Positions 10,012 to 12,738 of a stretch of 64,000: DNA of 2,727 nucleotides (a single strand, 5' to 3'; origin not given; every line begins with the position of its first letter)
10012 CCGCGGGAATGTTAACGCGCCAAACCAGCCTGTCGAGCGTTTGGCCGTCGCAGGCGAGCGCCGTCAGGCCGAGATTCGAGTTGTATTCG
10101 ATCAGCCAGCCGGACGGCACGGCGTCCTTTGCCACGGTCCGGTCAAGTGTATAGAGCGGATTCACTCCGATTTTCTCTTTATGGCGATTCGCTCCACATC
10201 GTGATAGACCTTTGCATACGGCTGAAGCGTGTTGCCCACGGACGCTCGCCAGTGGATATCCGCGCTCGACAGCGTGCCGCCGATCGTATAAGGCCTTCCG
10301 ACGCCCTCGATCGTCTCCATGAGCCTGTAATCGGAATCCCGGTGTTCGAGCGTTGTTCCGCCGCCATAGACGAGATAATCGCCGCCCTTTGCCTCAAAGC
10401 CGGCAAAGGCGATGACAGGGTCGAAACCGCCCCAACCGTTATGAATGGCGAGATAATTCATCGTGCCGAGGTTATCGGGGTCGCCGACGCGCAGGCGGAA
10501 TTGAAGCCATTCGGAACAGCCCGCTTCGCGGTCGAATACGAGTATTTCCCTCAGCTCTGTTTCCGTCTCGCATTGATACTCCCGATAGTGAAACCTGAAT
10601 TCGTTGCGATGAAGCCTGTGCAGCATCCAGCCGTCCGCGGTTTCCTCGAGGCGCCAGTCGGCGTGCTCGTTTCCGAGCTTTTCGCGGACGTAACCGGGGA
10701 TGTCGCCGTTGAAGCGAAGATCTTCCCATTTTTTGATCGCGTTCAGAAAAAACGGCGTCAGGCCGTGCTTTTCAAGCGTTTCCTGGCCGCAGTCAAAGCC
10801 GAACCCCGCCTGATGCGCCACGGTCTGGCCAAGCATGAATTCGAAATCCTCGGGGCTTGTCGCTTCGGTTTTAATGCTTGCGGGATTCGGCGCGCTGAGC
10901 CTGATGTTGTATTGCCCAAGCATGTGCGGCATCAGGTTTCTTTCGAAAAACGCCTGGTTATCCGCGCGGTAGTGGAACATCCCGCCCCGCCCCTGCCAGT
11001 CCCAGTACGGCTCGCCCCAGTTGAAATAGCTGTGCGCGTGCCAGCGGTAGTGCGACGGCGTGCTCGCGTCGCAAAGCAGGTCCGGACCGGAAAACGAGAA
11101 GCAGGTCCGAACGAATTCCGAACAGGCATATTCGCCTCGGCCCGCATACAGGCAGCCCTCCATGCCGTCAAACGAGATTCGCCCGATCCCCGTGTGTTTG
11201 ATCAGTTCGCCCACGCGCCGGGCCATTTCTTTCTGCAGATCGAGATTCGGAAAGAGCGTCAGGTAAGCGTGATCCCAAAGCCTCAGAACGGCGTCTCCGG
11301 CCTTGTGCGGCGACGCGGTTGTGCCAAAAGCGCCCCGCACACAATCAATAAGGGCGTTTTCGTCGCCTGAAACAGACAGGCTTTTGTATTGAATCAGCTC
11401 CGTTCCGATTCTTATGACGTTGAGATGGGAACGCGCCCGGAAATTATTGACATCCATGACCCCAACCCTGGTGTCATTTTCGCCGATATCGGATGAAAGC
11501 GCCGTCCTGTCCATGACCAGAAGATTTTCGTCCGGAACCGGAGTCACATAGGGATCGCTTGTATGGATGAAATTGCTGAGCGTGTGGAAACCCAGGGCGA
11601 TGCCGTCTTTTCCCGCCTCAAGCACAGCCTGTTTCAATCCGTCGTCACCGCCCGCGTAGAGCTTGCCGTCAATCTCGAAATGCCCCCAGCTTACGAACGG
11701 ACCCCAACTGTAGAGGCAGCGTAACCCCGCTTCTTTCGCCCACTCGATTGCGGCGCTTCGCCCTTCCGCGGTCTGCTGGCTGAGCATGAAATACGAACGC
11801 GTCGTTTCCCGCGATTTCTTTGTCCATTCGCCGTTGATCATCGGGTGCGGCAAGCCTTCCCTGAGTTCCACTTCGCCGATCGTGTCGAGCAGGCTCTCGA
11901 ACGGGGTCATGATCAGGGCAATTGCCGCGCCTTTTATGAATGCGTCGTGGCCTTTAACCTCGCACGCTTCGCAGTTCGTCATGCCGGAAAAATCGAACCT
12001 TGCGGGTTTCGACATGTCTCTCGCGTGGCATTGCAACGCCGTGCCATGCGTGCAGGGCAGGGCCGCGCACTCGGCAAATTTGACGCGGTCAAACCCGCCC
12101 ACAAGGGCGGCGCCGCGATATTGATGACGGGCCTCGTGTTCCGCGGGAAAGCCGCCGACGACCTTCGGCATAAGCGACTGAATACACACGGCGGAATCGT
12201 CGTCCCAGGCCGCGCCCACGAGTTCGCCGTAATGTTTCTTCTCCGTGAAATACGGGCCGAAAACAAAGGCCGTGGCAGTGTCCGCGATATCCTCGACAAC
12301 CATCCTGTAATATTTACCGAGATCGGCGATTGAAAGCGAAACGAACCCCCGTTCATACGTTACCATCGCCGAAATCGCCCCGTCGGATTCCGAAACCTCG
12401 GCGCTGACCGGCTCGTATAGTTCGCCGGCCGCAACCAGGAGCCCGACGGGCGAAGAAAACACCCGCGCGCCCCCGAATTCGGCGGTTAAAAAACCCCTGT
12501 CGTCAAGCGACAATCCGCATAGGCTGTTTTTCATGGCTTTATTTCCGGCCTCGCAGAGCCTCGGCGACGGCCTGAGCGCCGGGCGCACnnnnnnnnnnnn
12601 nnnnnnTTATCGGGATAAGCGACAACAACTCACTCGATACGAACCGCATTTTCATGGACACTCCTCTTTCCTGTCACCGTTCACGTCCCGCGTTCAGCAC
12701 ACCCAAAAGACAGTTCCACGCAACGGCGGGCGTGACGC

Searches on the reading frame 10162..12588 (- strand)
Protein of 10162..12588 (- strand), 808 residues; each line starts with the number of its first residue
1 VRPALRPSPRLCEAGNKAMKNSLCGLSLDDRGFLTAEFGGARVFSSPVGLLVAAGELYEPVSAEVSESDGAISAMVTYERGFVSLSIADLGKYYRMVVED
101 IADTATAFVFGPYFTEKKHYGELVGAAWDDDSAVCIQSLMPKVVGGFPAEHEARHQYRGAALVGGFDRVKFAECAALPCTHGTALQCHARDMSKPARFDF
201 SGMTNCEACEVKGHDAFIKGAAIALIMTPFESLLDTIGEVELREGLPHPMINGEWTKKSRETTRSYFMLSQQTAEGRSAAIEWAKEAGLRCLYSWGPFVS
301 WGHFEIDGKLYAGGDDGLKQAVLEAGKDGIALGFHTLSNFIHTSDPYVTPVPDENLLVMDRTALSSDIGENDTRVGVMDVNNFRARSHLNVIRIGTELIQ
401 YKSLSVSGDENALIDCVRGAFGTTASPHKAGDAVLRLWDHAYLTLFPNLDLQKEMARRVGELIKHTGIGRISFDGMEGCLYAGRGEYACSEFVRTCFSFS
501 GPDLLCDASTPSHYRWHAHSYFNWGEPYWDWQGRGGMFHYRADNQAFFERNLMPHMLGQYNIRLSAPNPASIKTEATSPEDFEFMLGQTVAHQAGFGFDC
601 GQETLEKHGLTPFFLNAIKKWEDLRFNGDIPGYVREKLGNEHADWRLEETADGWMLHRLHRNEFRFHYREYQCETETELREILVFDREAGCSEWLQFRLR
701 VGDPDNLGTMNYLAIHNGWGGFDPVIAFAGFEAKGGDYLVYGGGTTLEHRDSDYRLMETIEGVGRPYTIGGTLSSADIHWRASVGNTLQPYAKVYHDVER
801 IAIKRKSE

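Call 28: search_protein_families(library=pfam, proteins=[window:10162-12588:-], max_evalue=0.001)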
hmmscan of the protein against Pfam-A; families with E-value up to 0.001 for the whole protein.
window:10162-12588:- (808 aa): 0 families

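Call 48: find_homologous_proteins(query=window:10162-12588:-, max_evalue=1e-10)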
Query window:10162-12588:- (808 aa): 928 proteins with E <= 1e-10 among 8000 candidates; the best 120 are listed.
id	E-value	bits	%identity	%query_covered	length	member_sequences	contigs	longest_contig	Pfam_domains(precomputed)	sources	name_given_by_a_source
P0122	0.0e+0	1878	100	98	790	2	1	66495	-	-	-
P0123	0.0e+0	1519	81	98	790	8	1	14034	-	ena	-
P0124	3.5e-272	924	52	98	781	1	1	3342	-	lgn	-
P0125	1.8e-265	901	52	97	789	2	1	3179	-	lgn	-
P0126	1.2e-251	856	50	96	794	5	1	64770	-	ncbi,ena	-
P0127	5.9e-245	833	48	96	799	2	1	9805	PF23666.3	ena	-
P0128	3.1e-242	824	50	97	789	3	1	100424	-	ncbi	-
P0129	1.6e-240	819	48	97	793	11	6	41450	PF23666.3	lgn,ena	-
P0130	6.2e-227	774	47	95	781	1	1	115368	-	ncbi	-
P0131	1.3e-182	627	43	93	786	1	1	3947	-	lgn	-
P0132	4.3e-174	599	41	94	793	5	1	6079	-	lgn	-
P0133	3.3e-171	590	43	92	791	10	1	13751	-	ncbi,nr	ncbi:MAG: hypothetical protein IJC93_10955 [Clostridia bacterium]|nr:hypothetical protein [Clostridi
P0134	8.8e-169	582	42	93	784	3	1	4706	-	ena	-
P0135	9.5e-169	581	41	94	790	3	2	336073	-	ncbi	ncbi:MAG: hypothetical protein ACYCWE_04525 [Eubacteriales bacterium]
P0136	2.5e-167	577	42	92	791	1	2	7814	-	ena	-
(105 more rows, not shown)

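Call 49: find_encoding_contigs(protein=P0123, flank=10000, max_places=5)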
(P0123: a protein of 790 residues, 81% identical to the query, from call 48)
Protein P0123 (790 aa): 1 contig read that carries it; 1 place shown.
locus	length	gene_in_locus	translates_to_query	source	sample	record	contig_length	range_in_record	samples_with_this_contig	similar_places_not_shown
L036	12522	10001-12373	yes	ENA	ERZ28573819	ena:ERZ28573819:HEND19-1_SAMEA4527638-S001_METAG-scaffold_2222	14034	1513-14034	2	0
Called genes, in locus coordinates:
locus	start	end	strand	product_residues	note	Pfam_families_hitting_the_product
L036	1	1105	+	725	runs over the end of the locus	PF01411:tRNA-synt_2c, PF07973:tRNA_SAD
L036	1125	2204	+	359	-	PF01208:URO-D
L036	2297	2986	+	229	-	-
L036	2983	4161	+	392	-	PF02481:DNA_processg_A, PF18306:LDcluster4 (faint), PF17782:WHD_DprA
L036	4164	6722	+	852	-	PF01751:Toprim, PF01131:Topoisom_bac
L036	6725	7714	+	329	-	PF02899:Phage_int_SAM_1, PF00589:Phage_integrase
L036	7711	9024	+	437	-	PF04413:Glycos_transf_N, PF00534:Glycos_transf_1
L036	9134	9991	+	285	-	PF04311:DUF459 (faint), PF13472:Lipase_GDSL_2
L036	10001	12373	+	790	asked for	-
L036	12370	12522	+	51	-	?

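Call 62: list_cluster_members(proteins=[P0123])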
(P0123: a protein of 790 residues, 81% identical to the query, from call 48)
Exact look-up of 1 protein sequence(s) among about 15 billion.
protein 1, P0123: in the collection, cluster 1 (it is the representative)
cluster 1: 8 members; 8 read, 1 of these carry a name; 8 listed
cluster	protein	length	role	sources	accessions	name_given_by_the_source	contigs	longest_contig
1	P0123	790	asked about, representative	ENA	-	-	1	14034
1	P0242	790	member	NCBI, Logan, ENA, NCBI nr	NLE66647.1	MAG: hypothetical protein GX608_04415 [Lentisphaerae bacterium] | hypothetical protein [Lentisphaerota bacterium]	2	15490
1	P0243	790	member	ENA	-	-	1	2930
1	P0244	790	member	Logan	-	-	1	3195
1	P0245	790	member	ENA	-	-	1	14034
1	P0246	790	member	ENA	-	-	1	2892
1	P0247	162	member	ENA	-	-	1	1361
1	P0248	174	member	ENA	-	-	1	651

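Call 63: find_encoding_contigs(protein=P0242, flank=10000, max_places=5)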
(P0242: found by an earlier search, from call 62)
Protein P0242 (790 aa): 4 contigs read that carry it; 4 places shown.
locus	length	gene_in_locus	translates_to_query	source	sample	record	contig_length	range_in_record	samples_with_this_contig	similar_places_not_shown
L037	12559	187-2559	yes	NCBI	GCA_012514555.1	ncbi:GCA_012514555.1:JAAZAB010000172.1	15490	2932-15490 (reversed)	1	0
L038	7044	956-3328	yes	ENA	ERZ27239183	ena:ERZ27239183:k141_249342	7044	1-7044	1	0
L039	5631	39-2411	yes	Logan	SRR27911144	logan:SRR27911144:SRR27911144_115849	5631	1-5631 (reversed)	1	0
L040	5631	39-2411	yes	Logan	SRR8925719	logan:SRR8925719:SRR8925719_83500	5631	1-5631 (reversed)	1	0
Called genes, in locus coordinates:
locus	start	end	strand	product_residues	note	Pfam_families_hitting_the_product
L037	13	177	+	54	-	-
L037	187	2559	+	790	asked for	-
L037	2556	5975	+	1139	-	-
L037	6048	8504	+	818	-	PF14498:Glyco_hyd_65N_2, PF22124:Glyco_hydro_95_cat, PF21307:Glyco_hydro_95_C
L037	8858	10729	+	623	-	PF07940:Hepar_II_III_C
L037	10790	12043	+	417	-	PF05048:NosD (faint), PF13229:Beta_helix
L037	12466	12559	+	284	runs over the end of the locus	PF13472:Lipase_GDSL_2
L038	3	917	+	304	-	?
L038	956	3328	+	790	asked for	-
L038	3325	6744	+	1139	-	-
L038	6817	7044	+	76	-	?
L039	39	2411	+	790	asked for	-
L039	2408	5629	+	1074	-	?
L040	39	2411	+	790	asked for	-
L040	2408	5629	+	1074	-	?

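Call 64: find_encoding_contigs(protein=P0244, flank=3000, max_places=5)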
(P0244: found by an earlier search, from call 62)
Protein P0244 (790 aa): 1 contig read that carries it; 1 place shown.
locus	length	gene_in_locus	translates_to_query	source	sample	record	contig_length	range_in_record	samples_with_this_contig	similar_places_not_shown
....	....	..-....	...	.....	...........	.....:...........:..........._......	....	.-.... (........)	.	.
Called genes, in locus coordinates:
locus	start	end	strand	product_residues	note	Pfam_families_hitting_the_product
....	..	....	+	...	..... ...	-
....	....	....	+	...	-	?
